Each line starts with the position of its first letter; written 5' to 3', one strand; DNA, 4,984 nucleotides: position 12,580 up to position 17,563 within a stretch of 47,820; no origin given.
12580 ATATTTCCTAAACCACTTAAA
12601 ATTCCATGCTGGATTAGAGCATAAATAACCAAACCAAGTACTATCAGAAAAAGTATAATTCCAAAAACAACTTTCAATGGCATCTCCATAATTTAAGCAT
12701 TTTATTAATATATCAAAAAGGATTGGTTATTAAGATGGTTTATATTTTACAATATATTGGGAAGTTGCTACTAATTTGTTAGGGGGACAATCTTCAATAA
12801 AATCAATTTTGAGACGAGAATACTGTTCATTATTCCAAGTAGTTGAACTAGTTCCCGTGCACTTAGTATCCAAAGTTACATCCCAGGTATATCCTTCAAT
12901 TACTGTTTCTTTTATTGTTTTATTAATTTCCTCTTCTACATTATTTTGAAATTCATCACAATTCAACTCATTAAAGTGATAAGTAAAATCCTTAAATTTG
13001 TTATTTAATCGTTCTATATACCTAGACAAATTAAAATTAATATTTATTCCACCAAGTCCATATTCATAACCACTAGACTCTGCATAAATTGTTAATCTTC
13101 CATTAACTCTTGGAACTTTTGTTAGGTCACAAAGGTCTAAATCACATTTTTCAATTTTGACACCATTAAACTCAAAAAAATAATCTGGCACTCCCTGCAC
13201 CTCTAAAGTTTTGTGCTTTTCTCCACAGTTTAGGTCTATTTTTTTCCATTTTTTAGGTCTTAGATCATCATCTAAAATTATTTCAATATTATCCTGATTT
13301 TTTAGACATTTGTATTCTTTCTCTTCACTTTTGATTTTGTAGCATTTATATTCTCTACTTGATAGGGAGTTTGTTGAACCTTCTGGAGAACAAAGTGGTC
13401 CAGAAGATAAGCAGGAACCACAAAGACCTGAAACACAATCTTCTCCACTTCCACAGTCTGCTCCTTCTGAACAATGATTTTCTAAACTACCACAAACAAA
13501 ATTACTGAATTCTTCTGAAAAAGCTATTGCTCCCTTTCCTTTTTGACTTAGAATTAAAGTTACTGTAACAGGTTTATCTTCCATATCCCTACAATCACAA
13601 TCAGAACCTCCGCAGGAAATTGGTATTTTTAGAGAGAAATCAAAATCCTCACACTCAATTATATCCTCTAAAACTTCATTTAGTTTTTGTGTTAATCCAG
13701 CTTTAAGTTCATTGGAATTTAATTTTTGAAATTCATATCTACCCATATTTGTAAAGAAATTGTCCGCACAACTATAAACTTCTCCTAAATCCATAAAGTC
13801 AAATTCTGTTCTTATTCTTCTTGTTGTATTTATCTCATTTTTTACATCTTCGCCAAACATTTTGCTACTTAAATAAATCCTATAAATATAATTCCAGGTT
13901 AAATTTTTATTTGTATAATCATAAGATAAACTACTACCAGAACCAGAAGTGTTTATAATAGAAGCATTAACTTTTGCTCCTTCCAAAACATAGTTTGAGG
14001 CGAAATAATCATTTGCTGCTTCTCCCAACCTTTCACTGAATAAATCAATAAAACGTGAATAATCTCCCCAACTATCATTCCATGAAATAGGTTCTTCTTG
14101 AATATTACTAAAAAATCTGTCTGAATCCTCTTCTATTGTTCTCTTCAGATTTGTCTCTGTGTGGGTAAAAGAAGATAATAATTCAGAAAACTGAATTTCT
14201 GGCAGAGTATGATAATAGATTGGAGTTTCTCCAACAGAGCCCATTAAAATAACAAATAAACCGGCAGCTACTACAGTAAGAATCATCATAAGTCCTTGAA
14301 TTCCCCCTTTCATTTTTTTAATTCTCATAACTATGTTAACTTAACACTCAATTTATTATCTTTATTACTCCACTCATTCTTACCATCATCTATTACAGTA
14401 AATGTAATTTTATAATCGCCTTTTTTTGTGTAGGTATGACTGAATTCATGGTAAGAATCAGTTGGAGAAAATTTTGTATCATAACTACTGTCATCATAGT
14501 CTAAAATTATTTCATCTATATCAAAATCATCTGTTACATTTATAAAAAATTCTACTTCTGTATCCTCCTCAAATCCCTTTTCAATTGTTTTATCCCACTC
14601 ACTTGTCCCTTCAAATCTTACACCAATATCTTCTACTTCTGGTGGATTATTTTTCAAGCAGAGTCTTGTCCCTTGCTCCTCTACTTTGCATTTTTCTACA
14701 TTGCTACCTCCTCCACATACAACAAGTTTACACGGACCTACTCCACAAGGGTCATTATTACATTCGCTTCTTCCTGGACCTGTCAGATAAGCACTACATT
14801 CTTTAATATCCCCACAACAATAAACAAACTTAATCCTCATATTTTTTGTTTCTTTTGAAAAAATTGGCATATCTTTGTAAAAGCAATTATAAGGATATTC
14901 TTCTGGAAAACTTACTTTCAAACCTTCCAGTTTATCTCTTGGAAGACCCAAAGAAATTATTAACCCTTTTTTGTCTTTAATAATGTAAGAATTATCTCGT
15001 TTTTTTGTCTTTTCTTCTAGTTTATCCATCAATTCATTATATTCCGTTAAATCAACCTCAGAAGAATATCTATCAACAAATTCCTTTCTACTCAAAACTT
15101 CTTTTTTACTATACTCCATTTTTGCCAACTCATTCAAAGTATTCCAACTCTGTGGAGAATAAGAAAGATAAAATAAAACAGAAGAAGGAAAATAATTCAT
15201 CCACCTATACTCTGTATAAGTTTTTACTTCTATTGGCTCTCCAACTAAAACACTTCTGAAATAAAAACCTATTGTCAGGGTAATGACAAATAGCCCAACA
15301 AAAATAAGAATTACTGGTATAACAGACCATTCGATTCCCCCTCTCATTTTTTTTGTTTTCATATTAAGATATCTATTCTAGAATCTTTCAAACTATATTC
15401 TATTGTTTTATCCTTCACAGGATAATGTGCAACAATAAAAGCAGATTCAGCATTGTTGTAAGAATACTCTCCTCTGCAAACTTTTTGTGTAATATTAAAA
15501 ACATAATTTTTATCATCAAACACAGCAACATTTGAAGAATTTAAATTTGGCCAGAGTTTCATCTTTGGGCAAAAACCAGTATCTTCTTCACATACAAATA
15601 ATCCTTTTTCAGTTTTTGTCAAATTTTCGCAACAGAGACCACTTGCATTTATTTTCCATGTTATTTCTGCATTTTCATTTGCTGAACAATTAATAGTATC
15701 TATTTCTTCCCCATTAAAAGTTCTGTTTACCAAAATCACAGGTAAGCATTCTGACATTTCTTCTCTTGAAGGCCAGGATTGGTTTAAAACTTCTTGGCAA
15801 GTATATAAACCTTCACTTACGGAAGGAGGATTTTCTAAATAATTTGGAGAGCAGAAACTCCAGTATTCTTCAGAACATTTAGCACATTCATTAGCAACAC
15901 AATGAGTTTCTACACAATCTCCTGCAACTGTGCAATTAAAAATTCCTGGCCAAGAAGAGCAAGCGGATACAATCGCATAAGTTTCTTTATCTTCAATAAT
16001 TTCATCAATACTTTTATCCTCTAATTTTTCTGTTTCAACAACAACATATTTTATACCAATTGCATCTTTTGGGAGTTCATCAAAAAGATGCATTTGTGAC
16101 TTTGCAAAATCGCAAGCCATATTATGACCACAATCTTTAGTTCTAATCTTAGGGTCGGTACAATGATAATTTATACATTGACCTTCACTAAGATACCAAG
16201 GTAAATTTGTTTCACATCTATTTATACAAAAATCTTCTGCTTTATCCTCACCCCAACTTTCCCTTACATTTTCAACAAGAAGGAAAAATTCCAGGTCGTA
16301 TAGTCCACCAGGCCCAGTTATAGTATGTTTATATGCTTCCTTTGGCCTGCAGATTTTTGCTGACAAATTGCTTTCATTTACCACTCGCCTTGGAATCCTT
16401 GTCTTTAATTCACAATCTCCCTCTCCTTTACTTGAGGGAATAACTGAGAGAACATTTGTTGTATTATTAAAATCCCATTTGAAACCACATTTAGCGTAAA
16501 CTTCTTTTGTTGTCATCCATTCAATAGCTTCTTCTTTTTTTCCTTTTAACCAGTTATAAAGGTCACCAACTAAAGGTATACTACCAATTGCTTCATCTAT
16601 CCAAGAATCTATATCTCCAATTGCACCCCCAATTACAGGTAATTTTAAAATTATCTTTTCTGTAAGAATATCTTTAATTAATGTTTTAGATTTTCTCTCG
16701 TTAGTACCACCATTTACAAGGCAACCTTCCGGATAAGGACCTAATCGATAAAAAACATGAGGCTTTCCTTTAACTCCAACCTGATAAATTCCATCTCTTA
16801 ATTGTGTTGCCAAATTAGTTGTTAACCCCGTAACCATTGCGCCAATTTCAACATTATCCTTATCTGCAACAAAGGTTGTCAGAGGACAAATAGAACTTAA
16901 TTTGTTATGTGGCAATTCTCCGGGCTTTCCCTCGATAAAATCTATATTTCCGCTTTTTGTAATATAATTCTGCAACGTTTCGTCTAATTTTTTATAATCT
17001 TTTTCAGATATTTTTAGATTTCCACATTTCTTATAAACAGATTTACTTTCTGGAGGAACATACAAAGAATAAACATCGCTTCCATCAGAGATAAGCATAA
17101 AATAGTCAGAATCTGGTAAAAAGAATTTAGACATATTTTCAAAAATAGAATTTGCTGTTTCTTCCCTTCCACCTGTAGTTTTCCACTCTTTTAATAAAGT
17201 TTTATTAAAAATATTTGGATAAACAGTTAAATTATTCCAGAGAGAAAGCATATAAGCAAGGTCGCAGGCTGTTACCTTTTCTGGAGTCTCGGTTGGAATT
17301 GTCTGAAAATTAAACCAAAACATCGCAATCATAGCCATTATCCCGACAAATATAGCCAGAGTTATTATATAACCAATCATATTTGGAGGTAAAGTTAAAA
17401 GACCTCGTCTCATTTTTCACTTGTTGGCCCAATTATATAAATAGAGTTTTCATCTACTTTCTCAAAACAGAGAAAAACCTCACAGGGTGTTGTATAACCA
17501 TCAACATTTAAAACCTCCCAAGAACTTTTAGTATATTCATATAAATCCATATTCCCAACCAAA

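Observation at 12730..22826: Nine back-to-back genes with pilin-type N-termini, including 532-853 aa Cys-rich proteins and a vWA protein: candidate undescribed adhesive filament or tip complex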

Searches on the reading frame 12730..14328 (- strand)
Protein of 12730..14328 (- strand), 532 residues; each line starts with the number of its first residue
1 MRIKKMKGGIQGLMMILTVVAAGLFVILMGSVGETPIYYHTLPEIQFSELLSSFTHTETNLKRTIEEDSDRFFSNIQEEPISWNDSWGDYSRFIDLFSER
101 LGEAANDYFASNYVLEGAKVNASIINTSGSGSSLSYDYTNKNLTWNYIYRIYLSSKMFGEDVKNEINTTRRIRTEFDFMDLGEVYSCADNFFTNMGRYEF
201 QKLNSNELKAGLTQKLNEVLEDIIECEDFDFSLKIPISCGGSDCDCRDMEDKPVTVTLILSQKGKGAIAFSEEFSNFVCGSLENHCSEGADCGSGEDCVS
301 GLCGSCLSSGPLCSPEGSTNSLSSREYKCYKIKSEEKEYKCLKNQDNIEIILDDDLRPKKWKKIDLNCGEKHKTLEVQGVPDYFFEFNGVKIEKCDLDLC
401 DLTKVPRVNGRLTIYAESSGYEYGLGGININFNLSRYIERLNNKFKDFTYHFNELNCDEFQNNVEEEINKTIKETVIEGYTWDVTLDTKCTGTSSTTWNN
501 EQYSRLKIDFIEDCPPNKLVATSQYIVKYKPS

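Call 5: search_protein_families(library=pfam, proteins=[window:12730-14328:-], max_evalue=1)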
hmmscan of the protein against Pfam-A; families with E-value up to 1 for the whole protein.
window:12730-14328:- (532 aa): 1 family
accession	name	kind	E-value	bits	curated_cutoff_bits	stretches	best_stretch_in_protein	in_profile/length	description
PF05903.20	Peptidase_C97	-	0.004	17.4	29.2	1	434-467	87-120/151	PPPDE putative peptidase domain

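Call 6: search_protein_families(library=ncbifam, proteins=[window:12730-14328:-], max_evalue=1)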
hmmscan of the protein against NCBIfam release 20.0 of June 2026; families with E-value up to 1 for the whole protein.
window:12730-14328:- (532 aa): 0 families

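Call 23: search_solved_structures(query=window:12730-14328:-, max_evalue=1)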
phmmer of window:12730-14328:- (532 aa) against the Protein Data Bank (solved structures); distinct sequences matched with E-value up to 1: 7.
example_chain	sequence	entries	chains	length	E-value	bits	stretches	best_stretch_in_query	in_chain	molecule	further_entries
1mho_A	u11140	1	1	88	0.45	12.2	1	187-249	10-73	S-100 PROTEIN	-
4fqo_A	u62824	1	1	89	0.45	12.2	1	186-249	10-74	Protein S100-B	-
3lk0_A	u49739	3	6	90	0.46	12.2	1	186-249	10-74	Protein S100-B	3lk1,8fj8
3rlz_A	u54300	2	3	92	0.47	12.2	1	186-249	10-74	Protein S100-B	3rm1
1cfp_A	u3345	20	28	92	0.48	12.1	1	186-249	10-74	S100B | Protein S100-B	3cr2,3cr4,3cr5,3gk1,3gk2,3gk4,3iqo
1psb_A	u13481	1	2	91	0.48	12.1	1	187-249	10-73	S-100 protein, beta chain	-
8h8a_B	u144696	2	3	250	0.6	11.8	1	361-433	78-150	C-terminal peptide from Putative Rhs-family protein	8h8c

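Call 80: search_solved_structures(query=A4, max_evalue=1)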
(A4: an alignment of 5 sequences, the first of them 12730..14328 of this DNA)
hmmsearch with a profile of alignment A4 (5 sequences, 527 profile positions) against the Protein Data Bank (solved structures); distinct sequences matched with E-value up to 1: 2.
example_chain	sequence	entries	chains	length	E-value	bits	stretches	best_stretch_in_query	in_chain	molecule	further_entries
4ltb_A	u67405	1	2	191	0.35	12.6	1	119-176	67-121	Tripartite motif-containing 25 variant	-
5nt1_A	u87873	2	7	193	0.36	12.6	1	119-176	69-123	E3 ubiquitin/ISG15 ligase TRIM25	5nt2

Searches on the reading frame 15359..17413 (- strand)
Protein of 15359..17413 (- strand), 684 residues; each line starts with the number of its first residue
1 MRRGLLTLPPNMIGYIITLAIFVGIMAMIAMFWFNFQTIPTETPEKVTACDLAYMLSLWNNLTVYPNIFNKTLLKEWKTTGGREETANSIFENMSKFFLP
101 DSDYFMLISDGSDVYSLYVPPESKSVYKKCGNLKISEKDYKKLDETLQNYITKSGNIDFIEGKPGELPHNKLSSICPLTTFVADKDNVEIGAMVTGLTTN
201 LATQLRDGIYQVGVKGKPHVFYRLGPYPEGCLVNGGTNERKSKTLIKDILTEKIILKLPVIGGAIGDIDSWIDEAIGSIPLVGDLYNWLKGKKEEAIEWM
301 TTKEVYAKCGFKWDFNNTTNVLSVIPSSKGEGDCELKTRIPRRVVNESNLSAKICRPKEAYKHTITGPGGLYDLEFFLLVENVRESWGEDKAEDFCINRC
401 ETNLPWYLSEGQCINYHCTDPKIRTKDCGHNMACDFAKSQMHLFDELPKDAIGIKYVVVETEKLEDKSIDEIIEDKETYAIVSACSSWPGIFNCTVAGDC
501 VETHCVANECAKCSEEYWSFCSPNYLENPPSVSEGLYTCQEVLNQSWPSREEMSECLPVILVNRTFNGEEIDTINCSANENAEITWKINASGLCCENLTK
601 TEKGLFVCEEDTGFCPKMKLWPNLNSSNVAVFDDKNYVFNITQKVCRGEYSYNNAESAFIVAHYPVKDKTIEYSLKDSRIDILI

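Call 5: search_protein_families(library=pfam, proteins=[window:15359-17413:-], max_evalue=1)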
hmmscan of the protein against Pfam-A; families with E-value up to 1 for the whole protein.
window:15359-17413:- (684 aa): 1 family
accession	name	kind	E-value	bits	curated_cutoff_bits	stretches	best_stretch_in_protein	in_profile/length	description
PF22897.2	TIL_2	-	0.031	14.5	24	0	390-415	18-43/44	TIL-like domain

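Call 6: search_protein_families(library=ncbifam, proteins=[window:15359-17413:-], max_evalue=1)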
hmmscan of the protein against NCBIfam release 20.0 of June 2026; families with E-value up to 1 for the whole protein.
window:15359-17413:- (684 aa): 1 family
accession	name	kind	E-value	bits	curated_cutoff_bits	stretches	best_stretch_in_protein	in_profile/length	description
NF007241.0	PRK09678.1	equivalog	0.064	13.7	116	1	116-164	16-62/72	DNA-binding transcriptional regulator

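Call 14: find_encoding_contigs(protein=window:15359-17413:-, flank=10000, max_places=6)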
Protein window:15359-17413:- (684 aa): 1 contig read that carries it; 1 place shown.
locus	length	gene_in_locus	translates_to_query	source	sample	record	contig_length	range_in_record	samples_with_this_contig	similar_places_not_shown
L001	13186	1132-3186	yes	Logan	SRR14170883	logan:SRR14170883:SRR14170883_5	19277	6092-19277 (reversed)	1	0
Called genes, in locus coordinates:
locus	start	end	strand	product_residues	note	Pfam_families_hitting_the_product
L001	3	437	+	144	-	?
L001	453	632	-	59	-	-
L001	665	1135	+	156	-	-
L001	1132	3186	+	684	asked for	-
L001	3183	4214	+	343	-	PF18911:PKD_4 (faint)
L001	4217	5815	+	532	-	-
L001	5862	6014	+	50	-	-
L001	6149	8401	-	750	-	PF01326:PPDK_N, PF00391:PEP-utilizers, PF02896:PEP-utilizers_C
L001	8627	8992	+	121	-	PF01909:NTP_transf_2, PF18765:Polbeta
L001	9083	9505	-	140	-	PF00011:HSP20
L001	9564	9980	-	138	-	-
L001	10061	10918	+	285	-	PF00482:T2SSF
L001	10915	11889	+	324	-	PF00482:T2SSF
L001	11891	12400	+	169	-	-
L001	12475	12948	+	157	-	-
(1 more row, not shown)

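Call 22: search_solved_structures(query=window:15359-17413:-, max_evalue=1)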
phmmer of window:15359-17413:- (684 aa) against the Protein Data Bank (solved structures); distinct sequences matched with E-value up to 1: 0.

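Call 79: search_solved_structures(query=A3, max_evalue=1)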
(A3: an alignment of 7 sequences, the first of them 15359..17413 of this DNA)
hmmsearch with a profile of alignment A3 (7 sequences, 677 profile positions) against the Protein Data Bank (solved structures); distinct sequences matched with E-value up to 1: 0.
